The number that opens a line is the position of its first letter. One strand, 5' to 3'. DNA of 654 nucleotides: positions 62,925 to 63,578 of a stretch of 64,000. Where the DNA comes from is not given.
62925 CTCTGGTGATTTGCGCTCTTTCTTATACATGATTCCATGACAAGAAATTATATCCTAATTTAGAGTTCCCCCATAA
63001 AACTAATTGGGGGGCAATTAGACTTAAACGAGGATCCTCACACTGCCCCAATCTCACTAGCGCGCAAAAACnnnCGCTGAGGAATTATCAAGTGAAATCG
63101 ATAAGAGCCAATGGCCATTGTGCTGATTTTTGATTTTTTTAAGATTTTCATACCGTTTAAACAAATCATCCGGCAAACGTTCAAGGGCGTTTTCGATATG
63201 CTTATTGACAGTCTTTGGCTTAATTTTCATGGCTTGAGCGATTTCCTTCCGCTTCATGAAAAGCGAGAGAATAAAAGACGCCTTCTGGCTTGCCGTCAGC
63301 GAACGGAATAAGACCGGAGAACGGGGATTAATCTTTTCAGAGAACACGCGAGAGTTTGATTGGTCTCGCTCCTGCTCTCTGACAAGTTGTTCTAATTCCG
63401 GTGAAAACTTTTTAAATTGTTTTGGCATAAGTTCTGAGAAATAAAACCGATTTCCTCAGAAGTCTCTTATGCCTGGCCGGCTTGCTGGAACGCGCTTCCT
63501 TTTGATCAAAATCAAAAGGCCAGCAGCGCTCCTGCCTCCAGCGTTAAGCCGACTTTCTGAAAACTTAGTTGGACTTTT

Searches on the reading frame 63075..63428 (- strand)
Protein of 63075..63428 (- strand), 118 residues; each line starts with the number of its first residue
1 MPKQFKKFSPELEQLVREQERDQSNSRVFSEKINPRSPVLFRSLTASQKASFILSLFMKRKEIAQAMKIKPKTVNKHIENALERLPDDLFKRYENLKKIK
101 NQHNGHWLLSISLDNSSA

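Call 3: search_protein_families(library=pfam, proteins=[window:63075-63428:-], max_evalue=0.01)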
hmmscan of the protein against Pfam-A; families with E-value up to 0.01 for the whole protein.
window:63075-63428:- (118 aa): 3 families
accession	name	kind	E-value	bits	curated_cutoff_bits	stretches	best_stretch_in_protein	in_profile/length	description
PF00196.25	GerE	-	2e-05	24.6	23.5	1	60-85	20-45/57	Bacterial regulatory proteins, luxR family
PF08281.18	Sigma70_r4_2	-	5.6e-05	23.2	25.7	1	42-85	9-54/54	Sigma-70, region 4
PF14493.12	HTH_40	-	0.0047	17.6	27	0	59-101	14-59/89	Helix-turn-helix domain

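Call 15: find_encoding_contigs(protein=window:63075-63428:-, flank=10000, max_places=4)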
Protein window:63075-63428:- (118 aa): 1 contig read that carries it; 1 place shown.
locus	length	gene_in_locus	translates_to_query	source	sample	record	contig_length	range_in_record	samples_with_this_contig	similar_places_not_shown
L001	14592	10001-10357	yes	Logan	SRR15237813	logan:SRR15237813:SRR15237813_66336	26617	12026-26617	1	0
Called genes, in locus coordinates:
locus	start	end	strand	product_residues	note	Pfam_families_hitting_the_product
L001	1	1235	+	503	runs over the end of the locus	PF09136:Glucodextran_B, PF17957:Big_7 (faint), PF19077:Big_13 (faint), PF09136:Glucodextran_B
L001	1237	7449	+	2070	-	PF03534:SpvB (weak), PF13517:FG-GAP_3 (faint), PF01839:FG-GAP (faint), PF12256:TcdB_toxin_midN, PF20041:DUF6443, PF25023:TEN_YD-shell, PF05593:RHS_repeat, PF25023:TEN_YD-shell (weak)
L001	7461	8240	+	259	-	PF21033:RMD1-3 (faint), PF07719:TPR_2 (faint), PF13174:TPR_6 (faint), PF13181:TPR_8 (faint), PF13428:TPR_14 (faint), PF14559:TPR_19 (faint), PF00515:TPR_1 (weak), PF13424:TPR_12 (weak), +1 more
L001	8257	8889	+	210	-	-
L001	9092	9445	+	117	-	PF00072:Response_reg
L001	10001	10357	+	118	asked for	PF00196:GerE (faint)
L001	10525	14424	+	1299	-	PF13271:DUF4062, PF25199:nSTAND_NTPase5 (weak)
